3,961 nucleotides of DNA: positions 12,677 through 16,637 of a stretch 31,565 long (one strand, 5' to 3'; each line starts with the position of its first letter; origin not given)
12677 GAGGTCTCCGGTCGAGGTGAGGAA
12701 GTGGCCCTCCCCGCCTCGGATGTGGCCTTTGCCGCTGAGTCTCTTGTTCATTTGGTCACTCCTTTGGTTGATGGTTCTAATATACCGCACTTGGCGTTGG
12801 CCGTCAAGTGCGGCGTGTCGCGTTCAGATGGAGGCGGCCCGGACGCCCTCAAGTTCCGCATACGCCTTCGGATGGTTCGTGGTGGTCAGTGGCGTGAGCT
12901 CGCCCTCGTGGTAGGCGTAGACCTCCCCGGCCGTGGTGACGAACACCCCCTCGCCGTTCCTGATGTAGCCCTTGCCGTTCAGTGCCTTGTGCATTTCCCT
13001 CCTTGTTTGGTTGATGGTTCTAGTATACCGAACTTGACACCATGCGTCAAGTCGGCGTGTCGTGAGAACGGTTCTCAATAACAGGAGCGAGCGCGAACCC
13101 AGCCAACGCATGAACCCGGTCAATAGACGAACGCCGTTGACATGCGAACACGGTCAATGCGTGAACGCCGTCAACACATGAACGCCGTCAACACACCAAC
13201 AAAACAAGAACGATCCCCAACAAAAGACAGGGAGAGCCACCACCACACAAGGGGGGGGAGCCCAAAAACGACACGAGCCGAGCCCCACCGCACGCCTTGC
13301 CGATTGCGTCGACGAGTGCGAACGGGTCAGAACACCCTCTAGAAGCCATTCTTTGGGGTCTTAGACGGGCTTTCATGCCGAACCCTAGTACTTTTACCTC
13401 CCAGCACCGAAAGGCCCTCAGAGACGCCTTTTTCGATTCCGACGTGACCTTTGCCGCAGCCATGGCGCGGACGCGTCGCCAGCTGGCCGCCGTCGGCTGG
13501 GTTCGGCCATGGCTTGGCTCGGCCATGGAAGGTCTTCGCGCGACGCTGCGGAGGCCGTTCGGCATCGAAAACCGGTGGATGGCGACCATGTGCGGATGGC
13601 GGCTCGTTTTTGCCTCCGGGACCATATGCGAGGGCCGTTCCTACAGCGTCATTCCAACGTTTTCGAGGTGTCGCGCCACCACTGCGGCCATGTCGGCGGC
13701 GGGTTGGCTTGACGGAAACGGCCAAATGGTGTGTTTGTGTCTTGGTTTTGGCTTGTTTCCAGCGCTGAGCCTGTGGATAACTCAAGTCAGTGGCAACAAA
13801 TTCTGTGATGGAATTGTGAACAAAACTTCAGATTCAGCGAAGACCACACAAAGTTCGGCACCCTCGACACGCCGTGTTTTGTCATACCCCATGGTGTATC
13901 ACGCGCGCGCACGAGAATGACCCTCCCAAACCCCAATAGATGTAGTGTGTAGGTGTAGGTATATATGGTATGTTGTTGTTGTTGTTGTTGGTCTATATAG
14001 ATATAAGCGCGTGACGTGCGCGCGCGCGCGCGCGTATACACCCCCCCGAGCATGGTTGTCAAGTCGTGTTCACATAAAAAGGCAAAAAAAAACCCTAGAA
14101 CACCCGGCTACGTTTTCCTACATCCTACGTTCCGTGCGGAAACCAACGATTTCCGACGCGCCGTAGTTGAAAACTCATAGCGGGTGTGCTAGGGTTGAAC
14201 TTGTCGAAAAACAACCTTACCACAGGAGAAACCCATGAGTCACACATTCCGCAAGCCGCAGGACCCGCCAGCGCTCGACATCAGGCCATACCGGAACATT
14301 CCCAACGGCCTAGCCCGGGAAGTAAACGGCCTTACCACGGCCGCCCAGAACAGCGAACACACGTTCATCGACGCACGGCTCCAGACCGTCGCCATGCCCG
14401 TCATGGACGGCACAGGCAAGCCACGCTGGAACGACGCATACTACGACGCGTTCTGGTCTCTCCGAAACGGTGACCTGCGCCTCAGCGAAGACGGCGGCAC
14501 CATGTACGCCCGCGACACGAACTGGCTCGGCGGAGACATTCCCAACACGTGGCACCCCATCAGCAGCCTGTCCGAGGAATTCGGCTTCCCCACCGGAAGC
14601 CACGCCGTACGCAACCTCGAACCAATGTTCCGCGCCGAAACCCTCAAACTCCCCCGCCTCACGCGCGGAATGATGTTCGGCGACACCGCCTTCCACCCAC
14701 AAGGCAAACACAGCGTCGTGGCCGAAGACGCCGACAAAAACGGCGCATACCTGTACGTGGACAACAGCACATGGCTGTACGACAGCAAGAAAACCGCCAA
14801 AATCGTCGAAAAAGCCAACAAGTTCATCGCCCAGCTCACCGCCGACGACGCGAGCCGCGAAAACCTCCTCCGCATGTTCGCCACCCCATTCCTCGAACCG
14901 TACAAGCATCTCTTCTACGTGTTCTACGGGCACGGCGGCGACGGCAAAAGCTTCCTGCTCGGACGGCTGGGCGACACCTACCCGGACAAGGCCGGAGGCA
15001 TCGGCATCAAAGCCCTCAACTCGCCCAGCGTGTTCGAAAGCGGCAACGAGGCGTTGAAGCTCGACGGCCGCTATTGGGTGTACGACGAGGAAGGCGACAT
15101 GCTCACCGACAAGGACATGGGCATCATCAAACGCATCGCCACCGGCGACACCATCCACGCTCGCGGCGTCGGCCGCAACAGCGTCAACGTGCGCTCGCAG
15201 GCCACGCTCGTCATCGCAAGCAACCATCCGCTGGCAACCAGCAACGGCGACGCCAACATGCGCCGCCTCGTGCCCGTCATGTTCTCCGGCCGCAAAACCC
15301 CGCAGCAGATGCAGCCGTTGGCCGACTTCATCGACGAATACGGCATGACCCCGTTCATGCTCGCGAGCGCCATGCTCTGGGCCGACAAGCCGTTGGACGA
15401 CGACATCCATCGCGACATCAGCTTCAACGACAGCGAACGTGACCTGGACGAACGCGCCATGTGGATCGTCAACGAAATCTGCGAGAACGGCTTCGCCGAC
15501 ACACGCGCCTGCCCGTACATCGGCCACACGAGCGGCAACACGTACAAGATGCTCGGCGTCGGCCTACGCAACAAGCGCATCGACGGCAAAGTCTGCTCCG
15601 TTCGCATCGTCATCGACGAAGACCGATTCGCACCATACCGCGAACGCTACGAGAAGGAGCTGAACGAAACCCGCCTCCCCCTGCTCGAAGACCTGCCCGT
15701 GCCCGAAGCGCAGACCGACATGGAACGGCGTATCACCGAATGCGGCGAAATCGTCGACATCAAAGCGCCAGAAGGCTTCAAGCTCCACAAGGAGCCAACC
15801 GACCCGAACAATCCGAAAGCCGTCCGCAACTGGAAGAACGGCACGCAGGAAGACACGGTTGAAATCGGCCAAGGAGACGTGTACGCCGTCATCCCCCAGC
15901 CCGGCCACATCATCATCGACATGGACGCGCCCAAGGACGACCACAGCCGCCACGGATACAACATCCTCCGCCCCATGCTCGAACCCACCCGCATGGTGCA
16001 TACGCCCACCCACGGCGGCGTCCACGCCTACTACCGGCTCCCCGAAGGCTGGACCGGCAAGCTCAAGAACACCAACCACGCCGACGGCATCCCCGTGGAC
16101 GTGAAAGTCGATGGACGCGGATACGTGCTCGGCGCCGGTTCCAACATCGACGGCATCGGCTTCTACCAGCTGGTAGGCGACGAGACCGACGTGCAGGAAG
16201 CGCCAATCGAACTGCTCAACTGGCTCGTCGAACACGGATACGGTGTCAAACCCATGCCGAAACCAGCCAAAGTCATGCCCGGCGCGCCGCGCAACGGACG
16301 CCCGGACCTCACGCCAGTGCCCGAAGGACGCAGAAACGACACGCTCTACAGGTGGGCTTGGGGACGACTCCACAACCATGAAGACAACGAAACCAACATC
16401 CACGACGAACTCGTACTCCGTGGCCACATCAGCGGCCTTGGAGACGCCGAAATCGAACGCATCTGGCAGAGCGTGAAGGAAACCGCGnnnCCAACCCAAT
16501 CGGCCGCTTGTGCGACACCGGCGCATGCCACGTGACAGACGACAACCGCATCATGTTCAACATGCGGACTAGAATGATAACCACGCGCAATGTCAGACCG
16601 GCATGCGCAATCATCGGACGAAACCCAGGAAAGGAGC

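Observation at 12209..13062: Tandemly duplicated promoter-operator-leader-small-gene cassettes at the start of the early arm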

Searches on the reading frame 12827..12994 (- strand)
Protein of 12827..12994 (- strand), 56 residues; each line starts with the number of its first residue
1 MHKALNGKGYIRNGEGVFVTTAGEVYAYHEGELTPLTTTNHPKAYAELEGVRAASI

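Call 13: search_protein_families(library=pfam, proteins=[window:12827-12994:-], max_evalue=0.1)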
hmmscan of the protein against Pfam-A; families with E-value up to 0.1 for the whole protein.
window:12827-12994:- (56 aa): 0 families

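Call 14: search_protein_families(library=phrogs, proteins=[window:12827-12994:-], max_evalue=0.01)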
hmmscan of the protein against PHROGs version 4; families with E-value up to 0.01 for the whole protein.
window:12827-12994:- (56 aa): 0 families

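Call 18: find_homologous_proteins(query=window:12827-12994:-, max_evalue=0.01)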
Query window:12827-12994:- (56 aa): 112 proteins with E <= 0.01 among 112 candidates.
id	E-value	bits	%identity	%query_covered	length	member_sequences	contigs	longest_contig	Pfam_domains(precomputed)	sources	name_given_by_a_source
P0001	1.4e-28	114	95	100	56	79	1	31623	-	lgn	-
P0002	3.7e-28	112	95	100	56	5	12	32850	-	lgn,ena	-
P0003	1.5e-27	111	95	100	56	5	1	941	-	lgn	-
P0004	1.7e-27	110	95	100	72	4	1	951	-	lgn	-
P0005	6.0e-27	109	96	96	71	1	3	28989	-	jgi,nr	jgi:hypothetical protein|nr:MAG TPA: hypothetical protein [Caudoviricetes sp.]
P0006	2.1e-25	104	91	96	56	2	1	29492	-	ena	-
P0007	5.5e-25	103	88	100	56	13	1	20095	-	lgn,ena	-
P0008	1.0e-24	102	86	100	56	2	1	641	-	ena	-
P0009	1.8e-24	101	84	100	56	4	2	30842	-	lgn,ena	-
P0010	3.5e-24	100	84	100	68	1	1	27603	-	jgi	jgi:hypothetical protein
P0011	4.3e-24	100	89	100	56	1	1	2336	-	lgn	-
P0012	4.6e-24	100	82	100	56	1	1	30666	-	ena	-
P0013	1.1e-23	98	90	93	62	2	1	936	-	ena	-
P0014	1.4e-23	98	87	96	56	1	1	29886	-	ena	-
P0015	2.5e-22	94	79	100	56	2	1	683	-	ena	-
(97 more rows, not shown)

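Call 29: search_protein_families(library=ncbifam, proteins=[window:12827-12994:-], max_evalue=1)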
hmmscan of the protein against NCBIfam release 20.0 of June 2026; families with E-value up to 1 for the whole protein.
window:12827-12994:- (56 aa): 0 families

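Call 57: search_protein_representatives(alignment_id=A3)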
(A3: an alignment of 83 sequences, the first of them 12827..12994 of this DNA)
Query: 83 sequences, 56 profile positions. Proteins with E-value up to 0.001 (for the whole library): 27; up to 1e-10: 11; up to 1e-30: 1. The best 27 are listed.
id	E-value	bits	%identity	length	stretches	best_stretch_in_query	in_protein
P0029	3.1e-31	122.9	-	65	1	1-55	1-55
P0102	3.9e-26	106.6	-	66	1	1-47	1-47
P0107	4.3e-23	96.8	-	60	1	1-47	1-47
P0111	4.7e-22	93.5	-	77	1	1-42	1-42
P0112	1.8e-12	62.8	-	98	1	1-29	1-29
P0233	4.0e-12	61.7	-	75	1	1-43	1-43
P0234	1.1e-11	60.3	-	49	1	5-46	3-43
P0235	2.7e-11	59.1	-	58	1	1-35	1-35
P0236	3.6e-11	58.6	-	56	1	1-54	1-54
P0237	4.4e-11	58.4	-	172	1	1-37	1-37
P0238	8.8e-11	57.4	-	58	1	1-40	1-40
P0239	1.2e-10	57.0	-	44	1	1-34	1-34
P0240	1.6e-10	56.6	-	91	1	1-35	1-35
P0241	4.0e-10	55.3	-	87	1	5-35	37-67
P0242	1.5e-09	53.5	-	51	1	5-42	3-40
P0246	4.1e-06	42.5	-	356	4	15-38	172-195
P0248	7.7e-06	41.6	-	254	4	22-44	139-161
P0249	5.3e-05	38.9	-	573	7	30-49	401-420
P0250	1.8e-04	37.2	-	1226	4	30-53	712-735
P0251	1.9e-04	37.1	-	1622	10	30-51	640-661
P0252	2.9e-04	36.6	-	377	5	11-32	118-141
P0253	5.6e-04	35.6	-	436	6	17-48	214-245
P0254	9.0e-04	35.0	-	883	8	17-30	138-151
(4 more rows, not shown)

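Call 58: search_protein_families(library=pfam, proteins=[P0246, P0248, P0249, P0250, P0251, P0252, P0253, P0254, P0237, P0241], max_evalue=0.001)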
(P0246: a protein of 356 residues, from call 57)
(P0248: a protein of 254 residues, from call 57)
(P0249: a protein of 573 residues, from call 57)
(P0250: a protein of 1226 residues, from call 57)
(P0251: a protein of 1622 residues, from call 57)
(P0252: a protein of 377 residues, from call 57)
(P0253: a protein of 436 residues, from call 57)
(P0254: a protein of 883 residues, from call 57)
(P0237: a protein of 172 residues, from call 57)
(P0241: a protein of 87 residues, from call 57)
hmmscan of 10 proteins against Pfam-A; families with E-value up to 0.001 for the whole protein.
P0246 (356 aa): 2 families
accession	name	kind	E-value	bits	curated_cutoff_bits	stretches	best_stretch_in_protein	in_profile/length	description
PF20606.3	DUF6799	-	0.00034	20.7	26.8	0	210-229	38-57/63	Domain of unknown function (DUF6799)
PF22648.2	SET7_N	-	0.00082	19.6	27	0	130-158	35-64/74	Histone H3 K4-specific methyltransferase SET7 N-terminal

P0248 (254 aa): 0 families

P0249 (573 aa): 1 family
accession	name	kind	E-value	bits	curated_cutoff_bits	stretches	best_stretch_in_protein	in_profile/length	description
PF13385.13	Laminin_G_3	-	1.3e-18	68.1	27.6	1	15-160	10-151/151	Concanavalin A-like lectin/glucanases superfamily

P0250 (1226 aa): 4 families
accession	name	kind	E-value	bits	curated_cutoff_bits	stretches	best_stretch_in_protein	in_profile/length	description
PF13415.12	Kelch_3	-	7.5e-16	58.3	22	0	719-743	12-36/48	Galactose oxidase, central domain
PF20900.3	PMT_C3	-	0.00019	21.5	27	0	250-291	63-104/181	Pasteurella multocida toxin, C3 domain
PF18051.6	RPN1_C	-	0.00054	20.4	26.1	0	132-144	11-23/54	26S proteasome non-ATPase regulatory subunit RPN1 C-terminal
PF15142.11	INCA1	-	0.00095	19.7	27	0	883-919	40-76/178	INCA1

P0251 (1622 aa): 7 families
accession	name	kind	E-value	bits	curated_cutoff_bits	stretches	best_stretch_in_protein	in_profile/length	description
PF13620.12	CarboxypepD_reg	-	1.4e-20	73.9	32.3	2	1257-1333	5-81/82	Carboxypeptidase regulatory-like domain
PF00691.25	OmpA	-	1.3e-16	61.2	27.2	1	1514-1603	1-92/98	OmpA family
PF24517.2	CBM96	-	8.9e-13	48.8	26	0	760-802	66-108/164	Carbohydrate-binding module family 96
PF13715.12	CarbopepD_reg_2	-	1.1e-10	41.8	32.2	0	145-221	5-78/88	CarboxypepD_reg-like domain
PF07676.18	PD40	-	7.5e-09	35.8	20.9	0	55-86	5-37/38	WD40-like Beta Propeller Repeat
PF17802.7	SpaA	-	1.2e-05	25.8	23.1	0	146-191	8-57/91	Prealbumin-like fold domain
PF04214.18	DUF411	-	5.6e-05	23.2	27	0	350-368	29-47/48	Protein of unknown function, DUF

P0252 (377 aa): 5 families
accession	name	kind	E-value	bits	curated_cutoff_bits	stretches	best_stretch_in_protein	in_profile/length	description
PF25390.1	WD40_RLD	-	3.6e-111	372.4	150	3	100-316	129-346/363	RCC1-like domain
PF00415.24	RCC1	-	7.5e-85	279.8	21.7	6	184-234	1-50/50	Regulator of chromosome condensation (RCC1) repeat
PF13540.12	RCC1_2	-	1.2e-69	228.9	22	7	271-300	1-30/30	Regulator of chromosome condensation (RCC1) repeat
PF25384.1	Alsin_RLD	-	1.6e-11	44.6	100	0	133-242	243-354/405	Alsin RCC1-like domain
PF22665.2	DUF6293_C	-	0.00063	20.6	27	0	111-133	73-95/101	DUF6293 C-terminal winged helix domain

P0253 (436 aa): 7 families
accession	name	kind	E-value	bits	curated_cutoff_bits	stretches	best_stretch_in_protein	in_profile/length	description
PF00415.24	RCC1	-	1.3e-101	333.5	21.7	7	323-372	1-50/50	Regulator of chromosome condensation (RCC1) repeat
PF25390.1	WD40_RLD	-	1.1e-93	315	150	1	75-406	11-347/363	RCC1-like domain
PF13540.12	RCC1_2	-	4.4e-56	185.8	22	7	99-128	1-30/30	Regulator of chromosome condensation (RCC1) repeat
PF25384.1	Alsin_RLD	-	4.7e-09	36.5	100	0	107-182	233-308/405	Alsin RCC1-like domain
PF13186.11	SPASM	-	1.7e-07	31.9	21.5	0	58-82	6-34/67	Iron-sulfur cluster-binding domain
PF14433.11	SUKH-3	-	1.7e-06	28.7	23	0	35-82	87-135/146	SUKH-3 immunity protein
PF20082.4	DUF6476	-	4.8e-06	26.8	24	0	185-223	37-75/91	Family of unknown function (DUF6476)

P0254 (883 aa): 5 families
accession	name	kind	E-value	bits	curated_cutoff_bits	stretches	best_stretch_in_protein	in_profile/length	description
PF25390.1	WD40_RLD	-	2.7e-126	422.2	150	4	82-342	99-355/363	RCC1-like domain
PF00415.24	RCC1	-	1.1e-83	276.1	21.7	5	197-247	2-50/50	Regulator of chromosome condensation (RCC1) repeat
PF13540.12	RCC1_2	-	3.2e-63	208.5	22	6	285-313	1-29/30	Regulator of chromosome condensation (RCC1) repeat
PF13186.11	SPASM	-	2.3e-10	41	21.5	0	188-218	5-37/67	Iron-sulfur cluster-binding domain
PF25384.1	Alsin_RLD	-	2.4e-06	27.6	100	0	145-251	243-350/405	Alsin RCC1-like domain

P0237 (172 aa): 0 families

P0241 (87 aa): 0 families

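Call 66: predict_structure(alignment_id=A3)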
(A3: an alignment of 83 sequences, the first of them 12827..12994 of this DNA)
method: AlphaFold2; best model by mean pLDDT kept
length: 56 residues; sequences in the alignment: 83
mean_pLDDT: 83.5   pTM: 0.65
mean pLDDT of the five models: 83.5, 82.1, 81.1, 77.1, 73.2
residues with pLDDT >= 90: 16; 70-90: 35; 50-70: 4; < 50: 1
segments of 3 or more residues with pLDDT < 50: none
pLDDT, mean of each block of 10 residues (from residue 1): 71 87 90 91 86 73
secondary structure, 60 per line:
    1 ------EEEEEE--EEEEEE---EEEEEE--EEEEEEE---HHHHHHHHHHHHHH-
elements in order: E7-12 E15-20 E24-29 E32-38 H42-55

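Call 70: fold_search(model_id=the predicted structure, library=pdb)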
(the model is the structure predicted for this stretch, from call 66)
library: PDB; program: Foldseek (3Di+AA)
matches with E <= 10: 623; with E <= 0.001: 0
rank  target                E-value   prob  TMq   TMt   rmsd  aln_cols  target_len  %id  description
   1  7sn8_I                3.3e-01  0.66  0.46  0.06   9.7        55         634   11  Cryo-EM structure of Drosophila Integrator cleavage module (IntS4-IntS9-IntS11) in complex with IP6 (released 2022-10-12)
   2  7bnq_B                7.7e-01  0.41  0.40  0.08   3.0        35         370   23  Lateral-closed conformation of the lid-locked BAM complex (BamA E435C S665C, BamBDCE) by cryoEM (released 2021-06-02)
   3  8qij_A                8.2e-01  0.20  0.37  0.07  10.9        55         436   20  Crystallographic Structure of a Salicylate Synthase from M. abscessus (Mab-SaS) (released 2024-01-31)
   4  5lhz_B                9.2e-01  0.16  0.33  0.26  11.8        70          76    8  PB3 Domain of Human PLK4 in Complex with Coiled-Coil Domain of STIL (released 2017-03-01)
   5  2m3x_MODEL_1_A        9.8e-01  0.41  0.41  0.19   3.3        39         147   18  Solution structure of Ph1500: a homohexameric protein centered on a 12-bladed beta-propeller (released 2014-01-29)
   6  5ayw_B                9.8e-01  0.28  0.36  0.08   3.1        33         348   21  Structure of a membrane complex (released 2016-02-24)
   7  7tt2_B                1.0e+00  0.28  0.35  0.08   3.1        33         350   21  BamABCDE bound to substrate EspP class 3 (released 2022-03-30)
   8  8sqa_B                1.2e+00  0.28  0.37  0.07   2.8        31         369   22  The cryo-EM structure of the EcBAM/EspP(beta8-12) complex (released 2024-05-08)
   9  8vl4_MODEL_1_A        1.2e+00  0.41  0.47  0.31   4.3        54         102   13  Solution NMR Structure of de novo design protein 312 parent (released 2024-08-07)
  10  5lhz_C                1.2e+00  0.16  0.34  0.27  11.7        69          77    9  PB3 Domain of Human PLK4 in Complex with Coiled-Coil Domain of STIL (released 2017-03-01)
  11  5v8w_A                1.4e+00  0.25  0.38  0.30   9.6        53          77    9  Crystal structure of human Integrator IntS9-IntS11 CTD complex (released 2017-04-12)
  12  3rv8_B                1.4e+00  0.18  0.40  0.07  10.4        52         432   15  Structure of a M. tuberculosis Salicylate Synthase, MbtI, in Complex with an Inhibitor with Cyclopropyl R-Group (released 2012-05-09)
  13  8dit_C                1.5e+00  0.38  0.45  0.05   3.8        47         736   11  Cryo-EM structure of a HOPS core complex containing Vps33, Vps16, and Vps18 (released 2022-08-31)
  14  9g0g_B                1.5e+00  0.25  0.36  0.14   5.4        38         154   24  BsCdaA in complex with Compound 7 (released 2025-05-14)
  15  6mwm_MODEL_1_A        1.5e+00  0.20  0.38  0.27   7.4        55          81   13  Bat coronavirus HKU4 SUD-C (released 2019-09-11)
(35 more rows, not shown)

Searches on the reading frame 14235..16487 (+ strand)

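Call 13: search_protein_families(library=pfam, proteins=[window:14235-16487:+], max_evalue=0.1)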
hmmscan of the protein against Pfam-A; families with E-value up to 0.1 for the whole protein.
window:14235-16487:+ (751 aa): 2 families
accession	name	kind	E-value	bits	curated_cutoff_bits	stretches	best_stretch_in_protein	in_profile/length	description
PF09250.16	Prim-Pol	-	9.6e-09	36.3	22.8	1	525-657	32-156/158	Bifunctional DNA primase/polymerase, N-terminal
PF19263.5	DUF5906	-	1e-08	36.3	27.6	1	230-344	1-114/114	Family of unknown function (DUF5906)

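Call 14: search_protein_families(library=phrogs, proteins=[window:14235-16487:+], max_evalue=0.01)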
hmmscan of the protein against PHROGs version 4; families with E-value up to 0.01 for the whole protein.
window:14235-16487:+ (751 aa): 10 families
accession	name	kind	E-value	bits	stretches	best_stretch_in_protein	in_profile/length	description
phrog_1156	-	DNA, RNA and nucleotide metabolism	1.1e-23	84.7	1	153-348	493-683/855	DNA primase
phrog_1829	-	DNA, RNA and nucleotide metabolism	2.1e-12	47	1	194-351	471-627/772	DNA primase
phrog_5609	-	DNA, RNA and nucleotide metabolism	4.4e-11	43.1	1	259-353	300-392/541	DNA helicase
phrog_695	-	DNA, RNA and nucleotide metabolism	1.2e-09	38.5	1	530-749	36-266/704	DNA polymerase/primase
phrog_6088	-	DNA, RNA and nucleotide metabolism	2.6e-09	37.1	1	195-347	474-629/772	DNA primase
phrog_2478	-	DNA, RNA and nucleotide metabolism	2.9e-07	30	1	223-352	580-709/854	DNA polymerase/primase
phrog_864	-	DNA, RNA and nucleotide metabolism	5.8e-07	29.3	1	194-346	332-482/1064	DNA primase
phrog_7601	-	unknown function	3.2e-06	27.8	1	225-368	20-160/289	-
phrog_4210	-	DNA, RNA and nucleotide metabolism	0.00022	20.1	1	227-358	178-308/1304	DNA polymerase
phrog_906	-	DNA, RNA and nucleotide metabolism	0.00061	19.6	1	592-669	174-248/872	DNA polymerase/primase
